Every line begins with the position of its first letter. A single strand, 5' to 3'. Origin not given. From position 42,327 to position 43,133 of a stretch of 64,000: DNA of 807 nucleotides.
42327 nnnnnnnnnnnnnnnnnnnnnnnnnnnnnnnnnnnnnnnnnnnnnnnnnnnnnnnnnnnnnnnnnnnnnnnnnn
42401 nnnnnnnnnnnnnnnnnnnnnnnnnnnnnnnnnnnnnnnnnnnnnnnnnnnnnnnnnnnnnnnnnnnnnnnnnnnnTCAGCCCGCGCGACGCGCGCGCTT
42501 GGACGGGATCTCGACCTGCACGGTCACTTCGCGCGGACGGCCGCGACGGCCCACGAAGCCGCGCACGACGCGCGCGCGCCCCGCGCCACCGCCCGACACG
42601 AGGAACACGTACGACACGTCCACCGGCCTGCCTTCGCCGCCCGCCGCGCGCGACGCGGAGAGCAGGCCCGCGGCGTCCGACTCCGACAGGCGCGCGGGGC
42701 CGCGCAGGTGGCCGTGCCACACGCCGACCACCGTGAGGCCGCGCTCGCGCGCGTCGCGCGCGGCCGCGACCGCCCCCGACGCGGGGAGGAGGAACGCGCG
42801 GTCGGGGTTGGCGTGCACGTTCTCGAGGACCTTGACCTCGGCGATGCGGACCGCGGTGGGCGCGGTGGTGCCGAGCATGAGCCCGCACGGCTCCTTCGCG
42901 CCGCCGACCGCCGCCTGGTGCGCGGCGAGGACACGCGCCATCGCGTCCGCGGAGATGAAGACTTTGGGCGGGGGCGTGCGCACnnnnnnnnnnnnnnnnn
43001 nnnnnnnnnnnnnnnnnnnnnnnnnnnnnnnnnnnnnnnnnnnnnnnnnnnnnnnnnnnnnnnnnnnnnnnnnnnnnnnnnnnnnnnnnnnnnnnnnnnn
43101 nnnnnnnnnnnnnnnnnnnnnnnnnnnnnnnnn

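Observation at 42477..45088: JAMM/MPN peptidase + 460-aa protein ending in an HPr-like domain (His15 kept, Ser46 lost) + strongly promoted small ORF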

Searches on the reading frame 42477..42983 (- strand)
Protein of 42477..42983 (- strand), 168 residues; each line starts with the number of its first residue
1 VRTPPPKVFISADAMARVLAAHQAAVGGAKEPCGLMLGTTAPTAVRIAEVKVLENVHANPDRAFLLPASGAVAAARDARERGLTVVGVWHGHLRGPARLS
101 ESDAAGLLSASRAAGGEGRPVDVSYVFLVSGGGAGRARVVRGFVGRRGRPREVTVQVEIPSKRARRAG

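Call 3: search_protein_families(library=pfam, proteins=[window:42477-42983:-], max_evalue=1)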
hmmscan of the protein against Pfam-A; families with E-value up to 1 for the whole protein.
window:42477-42983:- (168 aa): 2 families
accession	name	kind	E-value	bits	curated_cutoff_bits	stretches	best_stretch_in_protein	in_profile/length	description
PF14464.11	Prok-JAB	-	5.7e-09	36.3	25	1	17-107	6-90/114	Prokaryotic homologs of the JAB domain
PF01398.27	JAB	-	0.066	13.5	22.5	1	7-103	5-104/117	JAB1/Mov34/MPN/PAD-1 ubiquitin protease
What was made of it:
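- Checked: JAMM, 42477-42983(-), 168 aa: Pfam Prok-JAB 36.3 bits against a cut-off of 25 (call 3).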

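Call 4: search_protein_families(library=ncbifam, proteins=[window:42477-42983:-], max_evalue=1)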
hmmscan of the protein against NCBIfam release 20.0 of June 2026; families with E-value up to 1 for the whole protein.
window:42477-42983:- (168 aa): 2 families
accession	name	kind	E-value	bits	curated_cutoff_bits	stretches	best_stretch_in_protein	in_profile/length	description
NF041370.1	desamp_Halo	equivalog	7.6e-10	38.8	130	1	11-105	4-97/133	desampylase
NF058523.1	6A-MBL_cap2_3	equivalog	0.00048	18.8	320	1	66-118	603-658/665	anti-phage 6A-MBL system cap2_3 protein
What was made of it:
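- On Ubl-processing JAMM systems (Mec+/CysO, QbsD/QbsE, desampylase/SAMP): Desampylase model 38.8 against cut-off 130 (call 4).
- On Winged-helix transcription regulators (MarR/PadR-like): No Pfam or NCBIfam hit (calls 3, 4).
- The desampylase score is far below its cut-off (38.8 against 130; call 4).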

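Call 19: find_homologous_proteins(query=window:42477-42983:-)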
Query window:42477-42983:- (168 aa): 24 proteins with E <= 0.001 among 5383 candidates.
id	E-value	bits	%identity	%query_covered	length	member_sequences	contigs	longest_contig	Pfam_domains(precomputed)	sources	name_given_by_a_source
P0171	6.6e-99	347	99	100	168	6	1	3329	PF14464.12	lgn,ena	-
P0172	8.2e-87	307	88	100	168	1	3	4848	PF14464.12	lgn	-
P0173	1.0e-64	235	70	96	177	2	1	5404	PF14464.12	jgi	jgi:proteasome lid subunit RPN8/RPN11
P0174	1.0e-64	235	68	99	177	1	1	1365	PF14464.12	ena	-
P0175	1.3e-62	229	68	94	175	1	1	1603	PF14464.12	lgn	-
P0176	1.5e-62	228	68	94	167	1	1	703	PF14464.12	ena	-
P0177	6.3e-62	226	71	93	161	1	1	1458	PF14464.12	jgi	jgi:proteasome lid subunit RPN8/RPN11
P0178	6.8e-62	226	66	94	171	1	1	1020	PF14464.12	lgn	-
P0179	2.6e-60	221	68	96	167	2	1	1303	PF14464.12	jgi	jgi:proteasome lid subunit RPN8/RPN11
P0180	7.1e-59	216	69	96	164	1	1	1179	PF14464.12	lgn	-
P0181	1.4e-58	216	69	92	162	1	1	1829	PF14464.12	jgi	jgi:proteasome lid subunit RPN8/RPN11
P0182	6.2e-58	213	66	98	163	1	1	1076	PF14464.12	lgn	-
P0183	6.9e-57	210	69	91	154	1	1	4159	PF14464.12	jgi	jgi:proteasome lid subunit RPN8/RPN11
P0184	3.1e-56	208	66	96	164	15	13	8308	PF14464.12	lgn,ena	-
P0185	4.0e-55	204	64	96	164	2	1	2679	PF14464.12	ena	-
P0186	1.2e-53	199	62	96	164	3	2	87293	PF14464.12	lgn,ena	-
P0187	1.3e-53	199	60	97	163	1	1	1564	PF14464.12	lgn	-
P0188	1.4e-53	199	63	95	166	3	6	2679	PF14464.12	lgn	-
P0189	4.9e-53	197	62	94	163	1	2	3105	PF14464.12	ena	-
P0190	5.4e-53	197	65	88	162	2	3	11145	PF14464.12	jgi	jgi:proteasome lid subunit RPN8/RPN11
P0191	2.1e-52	195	59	97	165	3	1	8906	PF14464.12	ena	-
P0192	2.5e-50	189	68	84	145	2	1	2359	PF14464.12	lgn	-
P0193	2.2e-19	88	38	96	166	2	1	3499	PF14464.12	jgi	jgi:proteasome lid subunit RPN8/RPN11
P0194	1.6e-18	85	41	81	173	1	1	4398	PF14464.12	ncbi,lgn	ncbi:MAG: Mov34/MPN/PAD-1 family protein [Planctomycetota bacterium]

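Call 39: search_protein_families(library=padloc, proteins=[window:42477-42983:-], max_evalue=0.1)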
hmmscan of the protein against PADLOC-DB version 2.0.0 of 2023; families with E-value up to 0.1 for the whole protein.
window:42477-42983:- (168 aa): 5 families
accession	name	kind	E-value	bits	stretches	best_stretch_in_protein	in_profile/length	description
PDLC00895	JAB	-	0.00032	18.4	1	6-105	9-108/162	JAB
PDLC00899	JAB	-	0.0042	14.8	1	16-106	24-114/160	JAB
PDLC00891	JAB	-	0.0056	14.1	1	73-105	77-109/159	JAB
PDLC03846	BilC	-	0.012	13.2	1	4-105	10-112/168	-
PDLC00900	JAB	-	0.027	12.6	1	44-114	49-116/159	JAB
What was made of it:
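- Weak PADLOC JAB/BilC hits and a weak NCBIfam cap2_3 hit for the JAMM (E 3e-4 to 0.03; calls 4, 39).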

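Call 49: search_solved_structures(query=window:42477-42983:-, max_evalue=1, show_alignments=3)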
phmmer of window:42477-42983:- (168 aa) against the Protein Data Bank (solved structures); distinct sequences matched with E-value up to 1: 10.
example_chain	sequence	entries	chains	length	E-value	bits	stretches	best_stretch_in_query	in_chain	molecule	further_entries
2kcq_A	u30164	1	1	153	9.7e-06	29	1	28-104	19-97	Mov34/MPN/PAD-1 family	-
2kks_A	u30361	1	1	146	0.00079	22.8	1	18-104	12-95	Uncharacterized protein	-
7pce_A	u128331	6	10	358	0.013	18.9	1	37-114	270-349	Ketol-acid reductoisomerase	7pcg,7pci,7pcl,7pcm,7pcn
7pco_A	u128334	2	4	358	0.013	18.9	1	37-114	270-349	Ketol-acid reductoisomerase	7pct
7pcc_A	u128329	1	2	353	0.019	18.4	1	37-114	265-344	Ketol-acid reductoisomerase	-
5lda_A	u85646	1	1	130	0.035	17.5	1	28-107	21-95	JAMM1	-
5ld9_A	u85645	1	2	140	0.041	17.3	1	28-107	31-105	JAMM1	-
7zp6_A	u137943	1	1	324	0.79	13.1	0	60-140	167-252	Diisopropyl-fluorophosphatase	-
7zp7_A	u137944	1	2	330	0.81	13.1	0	60-140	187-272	EnT1.3 C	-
9fyv_A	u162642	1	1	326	0.91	12.9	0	60-150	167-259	VEnT1.3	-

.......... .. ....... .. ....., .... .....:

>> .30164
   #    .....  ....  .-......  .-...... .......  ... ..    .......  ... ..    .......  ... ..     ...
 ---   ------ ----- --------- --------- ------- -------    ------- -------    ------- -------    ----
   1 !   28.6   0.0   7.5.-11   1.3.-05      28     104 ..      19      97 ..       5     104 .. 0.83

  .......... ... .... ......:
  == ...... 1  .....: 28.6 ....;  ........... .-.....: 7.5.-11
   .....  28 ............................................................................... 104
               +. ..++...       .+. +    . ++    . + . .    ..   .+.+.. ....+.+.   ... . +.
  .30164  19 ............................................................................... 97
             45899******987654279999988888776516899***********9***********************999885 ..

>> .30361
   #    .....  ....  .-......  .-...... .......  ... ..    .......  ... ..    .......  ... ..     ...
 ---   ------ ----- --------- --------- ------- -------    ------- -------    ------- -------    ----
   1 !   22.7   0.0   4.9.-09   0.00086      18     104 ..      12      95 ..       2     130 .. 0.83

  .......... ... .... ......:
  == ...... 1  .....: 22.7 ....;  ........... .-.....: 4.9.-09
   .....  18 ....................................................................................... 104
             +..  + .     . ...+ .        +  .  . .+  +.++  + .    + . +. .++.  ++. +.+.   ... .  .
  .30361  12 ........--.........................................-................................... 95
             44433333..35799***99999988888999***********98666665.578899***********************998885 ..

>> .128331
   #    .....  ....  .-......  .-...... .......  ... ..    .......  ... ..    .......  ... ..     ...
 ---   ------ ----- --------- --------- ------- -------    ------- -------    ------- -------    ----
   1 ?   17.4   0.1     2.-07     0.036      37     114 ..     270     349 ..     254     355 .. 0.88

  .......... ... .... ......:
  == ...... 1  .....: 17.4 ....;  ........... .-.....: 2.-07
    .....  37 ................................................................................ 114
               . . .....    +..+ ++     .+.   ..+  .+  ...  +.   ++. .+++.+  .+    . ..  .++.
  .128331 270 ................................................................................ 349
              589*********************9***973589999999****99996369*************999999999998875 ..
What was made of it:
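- The best NCBIfam hit of the JAMM is a desampylase, and its best PDB relatives include PfJAMM1 (calls 4, 49).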

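Call 55: find_encoding_contigs(protein=P0194, flank=5000, max_places=2)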
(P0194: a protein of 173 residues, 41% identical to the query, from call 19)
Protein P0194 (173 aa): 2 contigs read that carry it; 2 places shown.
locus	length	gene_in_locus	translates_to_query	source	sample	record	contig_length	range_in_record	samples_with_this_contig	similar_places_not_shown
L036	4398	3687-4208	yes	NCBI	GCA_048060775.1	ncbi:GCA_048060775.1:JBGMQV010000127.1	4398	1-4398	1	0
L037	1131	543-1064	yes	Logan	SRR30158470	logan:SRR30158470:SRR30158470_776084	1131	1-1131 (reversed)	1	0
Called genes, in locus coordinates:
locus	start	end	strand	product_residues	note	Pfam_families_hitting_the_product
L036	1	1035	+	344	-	PF13439:Glyco_transf_4, PF13477:Glyco_trans_4_2 (weak), PF13579:Glyco_trans_4_4, PF13524:Glyco_trans_1_2 (faint), PF20706:GT4-conflict, PF00534:Glycos_transf_1, PF13692:Glyco_trans_1_4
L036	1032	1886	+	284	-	PF00140:Sigma70_r1_2, PF04542:Sigma70_r2, PF08281:Sigma70_r4_2, PF04545:Sigma70_r4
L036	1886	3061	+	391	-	PF04055:Radical_SAM, PF06969:HemN_C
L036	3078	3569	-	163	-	-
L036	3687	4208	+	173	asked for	PF14464:Prok-JAB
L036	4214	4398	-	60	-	?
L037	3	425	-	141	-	?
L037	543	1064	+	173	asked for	PF14464:Prok-JAB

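Call 56: find_encoding_contigs(protein=P0193, flank=5000, max_places=2)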
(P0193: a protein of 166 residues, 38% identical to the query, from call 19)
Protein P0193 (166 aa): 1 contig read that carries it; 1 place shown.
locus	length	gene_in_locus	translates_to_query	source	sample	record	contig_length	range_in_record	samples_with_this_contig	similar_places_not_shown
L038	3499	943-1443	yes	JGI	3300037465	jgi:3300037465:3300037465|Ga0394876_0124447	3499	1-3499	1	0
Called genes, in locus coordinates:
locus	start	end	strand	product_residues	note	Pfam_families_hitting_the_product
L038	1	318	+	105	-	?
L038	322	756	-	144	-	-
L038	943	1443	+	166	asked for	PF14464:Prok-JAB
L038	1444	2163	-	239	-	PF00149:Metallophos, PF12850:Metallophos_2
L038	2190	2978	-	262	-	-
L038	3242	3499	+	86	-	?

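Call 75: search_protein_families(library=phrogs, proteins=[window:42477-42983:-], max_evalue=0.01)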
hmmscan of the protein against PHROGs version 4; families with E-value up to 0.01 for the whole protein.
window:42477-42983:- (168 aa): 2 families
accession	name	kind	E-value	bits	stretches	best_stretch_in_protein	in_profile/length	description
phrog_5556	-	tail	4e-05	24.5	1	11-107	21-104/148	tail protein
phrog_30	-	tail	0.00061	20.3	1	31-105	308-372/544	minor tail protein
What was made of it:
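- Weak PHROG tail-protein hits (call 75). HPrF and orf162 have no PADLOC or PHROG hits (calls 39, 75).
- Tried and rejected: Defence-system membership (PADLOC, call 39) and phage origin (PHROGs, call 75).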
